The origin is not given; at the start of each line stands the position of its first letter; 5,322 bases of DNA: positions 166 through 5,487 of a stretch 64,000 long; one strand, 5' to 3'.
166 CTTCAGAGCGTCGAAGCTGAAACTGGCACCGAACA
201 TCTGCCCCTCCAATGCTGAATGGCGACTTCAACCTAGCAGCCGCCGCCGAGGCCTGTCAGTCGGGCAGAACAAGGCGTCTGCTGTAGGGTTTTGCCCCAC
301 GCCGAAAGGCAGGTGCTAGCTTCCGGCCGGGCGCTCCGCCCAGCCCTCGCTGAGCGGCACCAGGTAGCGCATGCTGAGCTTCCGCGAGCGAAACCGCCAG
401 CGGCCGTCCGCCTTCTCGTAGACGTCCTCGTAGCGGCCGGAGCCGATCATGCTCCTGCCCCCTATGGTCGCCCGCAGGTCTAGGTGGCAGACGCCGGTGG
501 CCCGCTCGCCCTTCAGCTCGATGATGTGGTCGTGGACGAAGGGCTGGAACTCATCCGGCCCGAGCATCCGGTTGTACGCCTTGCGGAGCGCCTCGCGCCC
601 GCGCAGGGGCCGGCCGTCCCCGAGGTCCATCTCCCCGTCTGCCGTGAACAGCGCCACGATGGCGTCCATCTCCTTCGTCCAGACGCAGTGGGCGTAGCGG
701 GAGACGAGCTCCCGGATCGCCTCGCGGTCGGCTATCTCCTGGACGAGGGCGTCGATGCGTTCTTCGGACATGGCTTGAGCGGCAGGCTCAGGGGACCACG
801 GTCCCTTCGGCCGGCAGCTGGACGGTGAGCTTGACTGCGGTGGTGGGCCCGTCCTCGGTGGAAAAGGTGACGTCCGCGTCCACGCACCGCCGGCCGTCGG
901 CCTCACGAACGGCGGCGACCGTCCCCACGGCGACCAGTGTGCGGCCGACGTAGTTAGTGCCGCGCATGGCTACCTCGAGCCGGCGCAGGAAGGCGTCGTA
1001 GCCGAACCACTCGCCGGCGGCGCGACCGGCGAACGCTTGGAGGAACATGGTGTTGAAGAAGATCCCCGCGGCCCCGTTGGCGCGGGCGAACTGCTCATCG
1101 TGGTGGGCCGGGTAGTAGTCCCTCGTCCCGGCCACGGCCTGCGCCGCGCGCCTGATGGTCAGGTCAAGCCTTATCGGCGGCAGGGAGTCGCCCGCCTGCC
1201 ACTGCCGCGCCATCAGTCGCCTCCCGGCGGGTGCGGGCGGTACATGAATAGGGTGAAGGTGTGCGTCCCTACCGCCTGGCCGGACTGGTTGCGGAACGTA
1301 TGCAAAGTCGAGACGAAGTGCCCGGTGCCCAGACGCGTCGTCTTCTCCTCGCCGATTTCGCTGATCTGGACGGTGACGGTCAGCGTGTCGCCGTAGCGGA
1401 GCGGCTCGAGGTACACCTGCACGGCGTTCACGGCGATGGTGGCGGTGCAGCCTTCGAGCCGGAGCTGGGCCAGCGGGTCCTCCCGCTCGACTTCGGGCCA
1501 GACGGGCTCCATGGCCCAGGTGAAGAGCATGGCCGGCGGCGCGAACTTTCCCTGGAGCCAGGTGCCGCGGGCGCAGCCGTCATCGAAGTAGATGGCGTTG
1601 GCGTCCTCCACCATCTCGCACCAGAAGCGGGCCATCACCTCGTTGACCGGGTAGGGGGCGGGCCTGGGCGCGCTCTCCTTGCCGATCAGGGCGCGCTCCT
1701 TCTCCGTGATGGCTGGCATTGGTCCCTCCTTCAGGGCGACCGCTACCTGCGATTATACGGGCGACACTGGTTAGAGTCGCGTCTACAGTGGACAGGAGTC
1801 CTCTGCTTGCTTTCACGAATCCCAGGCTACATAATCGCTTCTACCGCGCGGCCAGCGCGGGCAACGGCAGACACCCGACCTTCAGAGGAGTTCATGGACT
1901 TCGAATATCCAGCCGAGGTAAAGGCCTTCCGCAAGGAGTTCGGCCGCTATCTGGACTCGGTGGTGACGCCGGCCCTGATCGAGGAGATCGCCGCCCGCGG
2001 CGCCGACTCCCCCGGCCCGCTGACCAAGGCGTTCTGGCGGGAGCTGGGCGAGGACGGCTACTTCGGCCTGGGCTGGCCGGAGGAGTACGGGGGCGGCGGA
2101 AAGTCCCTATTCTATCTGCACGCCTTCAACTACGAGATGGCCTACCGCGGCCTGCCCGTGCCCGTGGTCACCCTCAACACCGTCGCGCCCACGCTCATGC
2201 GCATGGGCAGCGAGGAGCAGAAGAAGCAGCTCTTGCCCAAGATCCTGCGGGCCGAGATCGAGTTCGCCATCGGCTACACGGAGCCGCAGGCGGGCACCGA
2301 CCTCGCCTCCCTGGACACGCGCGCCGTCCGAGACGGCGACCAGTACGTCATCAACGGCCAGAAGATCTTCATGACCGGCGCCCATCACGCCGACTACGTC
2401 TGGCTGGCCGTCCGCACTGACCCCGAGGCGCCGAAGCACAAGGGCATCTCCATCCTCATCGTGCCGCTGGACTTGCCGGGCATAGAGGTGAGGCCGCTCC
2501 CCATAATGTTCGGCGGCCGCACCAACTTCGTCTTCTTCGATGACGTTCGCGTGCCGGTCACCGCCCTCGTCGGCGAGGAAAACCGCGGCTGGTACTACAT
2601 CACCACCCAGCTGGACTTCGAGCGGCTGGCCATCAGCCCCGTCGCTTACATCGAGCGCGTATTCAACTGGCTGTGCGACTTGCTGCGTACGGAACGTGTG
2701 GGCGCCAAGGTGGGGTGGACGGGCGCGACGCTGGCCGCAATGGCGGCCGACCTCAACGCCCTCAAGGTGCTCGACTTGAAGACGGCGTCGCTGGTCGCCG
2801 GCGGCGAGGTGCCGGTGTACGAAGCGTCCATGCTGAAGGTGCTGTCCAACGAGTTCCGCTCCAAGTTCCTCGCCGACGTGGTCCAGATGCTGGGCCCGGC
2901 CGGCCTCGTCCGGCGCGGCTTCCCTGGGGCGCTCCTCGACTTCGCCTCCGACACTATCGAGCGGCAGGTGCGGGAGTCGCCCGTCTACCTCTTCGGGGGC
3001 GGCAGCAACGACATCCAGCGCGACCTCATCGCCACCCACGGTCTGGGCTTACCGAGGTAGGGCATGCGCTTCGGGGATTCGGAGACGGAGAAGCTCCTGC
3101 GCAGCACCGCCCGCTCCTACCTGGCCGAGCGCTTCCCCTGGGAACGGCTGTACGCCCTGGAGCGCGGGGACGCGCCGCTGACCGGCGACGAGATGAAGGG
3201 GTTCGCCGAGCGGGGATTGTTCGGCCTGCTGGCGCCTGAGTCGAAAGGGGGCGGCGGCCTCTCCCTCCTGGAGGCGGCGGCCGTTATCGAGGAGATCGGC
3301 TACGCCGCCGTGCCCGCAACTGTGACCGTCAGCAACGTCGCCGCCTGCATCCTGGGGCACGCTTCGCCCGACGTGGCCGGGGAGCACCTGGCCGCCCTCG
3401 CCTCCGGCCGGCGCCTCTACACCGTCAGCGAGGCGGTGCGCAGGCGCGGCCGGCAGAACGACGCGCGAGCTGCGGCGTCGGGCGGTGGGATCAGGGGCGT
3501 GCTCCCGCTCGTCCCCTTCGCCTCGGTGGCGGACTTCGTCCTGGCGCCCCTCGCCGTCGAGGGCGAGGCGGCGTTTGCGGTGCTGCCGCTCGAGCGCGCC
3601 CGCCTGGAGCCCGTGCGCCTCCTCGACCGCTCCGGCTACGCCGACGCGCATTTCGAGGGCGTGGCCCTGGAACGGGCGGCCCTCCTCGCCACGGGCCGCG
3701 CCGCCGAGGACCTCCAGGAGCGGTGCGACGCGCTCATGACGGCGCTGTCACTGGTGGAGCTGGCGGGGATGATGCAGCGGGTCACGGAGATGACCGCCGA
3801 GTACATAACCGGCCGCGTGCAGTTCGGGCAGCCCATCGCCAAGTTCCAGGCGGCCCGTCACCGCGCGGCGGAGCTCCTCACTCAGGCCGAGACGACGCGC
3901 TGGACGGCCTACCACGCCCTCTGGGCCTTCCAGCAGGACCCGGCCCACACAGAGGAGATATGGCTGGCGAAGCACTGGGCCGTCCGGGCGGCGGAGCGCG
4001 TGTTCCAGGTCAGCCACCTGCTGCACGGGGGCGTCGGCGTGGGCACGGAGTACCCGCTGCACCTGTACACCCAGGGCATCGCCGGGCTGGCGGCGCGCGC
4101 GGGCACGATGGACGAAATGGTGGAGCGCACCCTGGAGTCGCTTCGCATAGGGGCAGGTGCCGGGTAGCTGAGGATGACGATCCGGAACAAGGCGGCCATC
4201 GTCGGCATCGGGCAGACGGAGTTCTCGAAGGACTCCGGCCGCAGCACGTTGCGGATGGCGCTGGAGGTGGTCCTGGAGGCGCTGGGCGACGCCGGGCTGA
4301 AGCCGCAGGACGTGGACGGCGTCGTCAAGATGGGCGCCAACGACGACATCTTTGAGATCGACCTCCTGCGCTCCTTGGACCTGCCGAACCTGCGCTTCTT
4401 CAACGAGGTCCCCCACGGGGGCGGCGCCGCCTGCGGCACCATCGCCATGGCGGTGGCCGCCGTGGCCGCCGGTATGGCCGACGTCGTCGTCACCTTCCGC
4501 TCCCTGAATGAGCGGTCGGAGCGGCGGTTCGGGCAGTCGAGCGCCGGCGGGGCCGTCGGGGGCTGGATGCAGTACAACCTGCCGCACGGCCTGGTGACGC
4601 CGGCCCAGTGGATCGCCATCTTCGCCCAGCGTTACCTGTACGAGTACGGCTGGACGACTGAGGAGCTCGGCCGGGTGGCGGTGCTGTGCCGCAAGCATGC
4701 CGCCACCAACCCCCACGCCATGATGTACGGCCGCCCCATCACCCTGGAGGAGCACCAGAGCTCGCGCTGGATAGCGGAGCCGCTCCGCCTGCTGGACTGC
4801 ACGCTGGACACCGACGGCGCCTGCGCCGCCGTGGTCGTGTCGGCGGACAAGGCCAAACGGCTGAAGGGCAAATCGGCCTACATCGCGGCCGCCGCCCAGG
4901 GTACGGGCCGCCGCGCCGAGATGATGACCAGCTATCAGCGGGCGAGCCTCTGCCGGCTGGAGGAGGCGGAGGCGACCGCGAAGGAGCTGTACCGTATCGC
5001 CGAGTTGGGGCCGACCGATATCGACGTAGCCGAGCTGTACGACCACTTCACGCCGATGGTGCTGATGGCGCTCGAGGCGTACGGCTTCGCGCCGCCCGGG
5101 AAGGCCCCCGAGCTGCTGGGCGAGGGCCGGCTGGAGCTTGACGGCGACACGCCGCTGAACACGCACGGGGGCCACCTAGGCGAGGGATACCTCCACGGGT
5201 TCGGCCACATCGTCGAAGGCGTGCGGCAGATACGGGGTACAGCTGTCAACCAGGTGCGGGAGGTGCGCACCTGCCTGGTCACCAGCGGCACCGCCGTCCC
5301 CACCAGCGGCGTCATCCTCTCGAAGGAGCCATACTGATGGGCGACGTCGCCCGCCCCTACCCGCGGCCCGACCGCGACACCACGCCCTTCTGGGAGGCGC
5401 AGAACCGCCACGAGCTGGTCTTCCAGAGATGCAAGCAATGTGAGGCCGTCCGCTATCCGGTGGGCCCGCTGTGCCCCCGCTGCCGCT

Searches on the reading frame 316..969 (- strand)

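Call 98: search_protein_families(library=pfam, proteins=[window:316-969:-], max_evalue=0.001)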
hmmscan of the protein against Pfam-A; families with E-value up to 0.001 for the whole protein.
window:316-969:- (217 aa): 4 families
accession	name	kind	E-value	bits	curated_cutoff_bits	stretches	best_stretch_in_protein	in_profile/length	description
PF13577.12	SnoaL_4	-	1.4e-26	93.4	24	1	77-197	1-126/126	SnoaL-like domain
PF12680.13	SnoaL_2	-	8e-08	33.3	27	1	89-192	1-100/102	SnoaL-like domain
PF14534.12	DUF4440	-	1.7e-07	32.1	25.2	1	85-192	1-106/107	Domain of unknown function (DUF4440)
PF13474.12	SnoaL_3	-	0.00052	20.8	22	1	85-200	1-118/121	SnoaL-like domain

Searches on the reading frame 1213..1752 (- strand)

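Call 98: search_protein_families(library=pfam, proteins=[window:1213-1752:-], max_evalue=0.001)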
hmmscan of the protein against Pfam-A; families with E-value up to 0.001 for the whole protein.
window:1213-1752:- (179 aa): 1 family
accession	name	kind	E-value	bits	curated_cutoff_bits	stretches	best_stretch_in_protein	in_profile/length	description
PF13452.11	FAS1_DH_region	-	5.7e-14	52.8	22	1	21-162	1-130/132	FAS1-like, dehydratase domain region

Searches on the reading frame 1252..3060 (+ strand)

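Call 98: search_protein_families(library=pfam, proteins=[window:1252-3060:+], max_evalue=0.001)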
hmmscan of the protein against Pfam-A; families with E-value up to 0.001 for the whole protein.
window:1252-3060:+ (602 aa): 3 families
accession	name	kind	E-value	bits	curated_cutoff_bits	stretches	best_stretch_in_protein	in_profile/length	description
PF02770.24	Acyl-CoA_dh_M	-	5.9e-21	74.9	33.3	1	339-423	1-85/97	Acyl-CoA dehydrogenase, middle domain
PF02771.21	Acyl-CoA_dh_N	-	1e-18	68.2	22.9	1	222-335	3-113/113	Acyl-CoA dehydrogenase, N-terminal domain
PF00441.29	Acyl-CoA_dh_1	-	3.1e-18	66.8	22.4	1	444-596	1-148/150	Acyl-CoA dehydrogenase, C-terminal domain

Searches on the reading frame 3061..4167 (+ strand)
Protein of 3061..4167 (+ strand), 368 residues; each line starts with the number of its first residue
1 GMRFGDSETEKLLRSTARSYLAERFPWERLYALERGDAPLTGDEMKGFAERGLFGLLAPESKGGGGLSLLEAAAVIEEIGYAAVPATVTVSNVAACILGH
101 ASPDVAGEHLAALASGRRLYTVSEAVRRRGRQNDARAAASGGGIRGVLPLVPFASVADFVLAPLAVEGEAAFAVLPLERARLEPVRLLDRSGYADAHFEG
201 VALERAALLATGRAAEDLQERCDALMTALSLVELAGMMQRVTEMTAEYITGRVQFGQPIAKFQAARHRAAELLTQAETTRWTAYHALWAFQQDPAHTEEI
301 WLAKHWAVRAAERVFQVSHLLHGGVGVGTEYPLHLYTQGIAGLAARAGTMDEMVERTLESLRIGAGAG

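Call 98: search_protein_families(library=pfam, proteins=[window:3061-4167:+], max_evalue=0.001)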
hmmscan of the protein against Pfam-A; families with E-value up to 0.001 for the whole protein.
window:3061-4167:+ (368 aa): 2 families
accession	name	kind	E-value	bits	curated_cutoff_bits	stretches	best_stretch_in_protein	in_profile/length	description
PF00441.29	Acyl-CoA_dh_1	-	1.7e-19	70.9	22.4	1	232-353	20-141/150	Acyl-CoA dehydrogenase, C-terminal domain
PF02771.21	Acyl-CoA_dh_N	-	4.7e-14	53.2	22.9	1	7-116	1-112/113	Acyl-CoA dehydrogenase, N-terminal domain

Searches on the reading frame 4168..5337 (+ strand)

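Call 98: search_protein_families(library=pfam, proteins=[window:4168-5337:+], max_evalue=0.001)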
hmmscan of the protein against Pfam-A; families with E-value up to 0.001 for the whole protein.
window:4168-5337:+ (389 aa): 2 families
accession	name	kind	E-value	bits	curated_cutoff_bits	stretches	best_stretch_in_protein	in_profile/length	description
PF22691.2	Thiolase_C_1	-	7.7e-30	104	28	1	254-375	8-131/144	Thiolase C-terminal domain-like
PF00108.29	Thiolase_N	-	3e-05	24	26.4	1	10-221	2-241/260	Thiolase, N-terminal domain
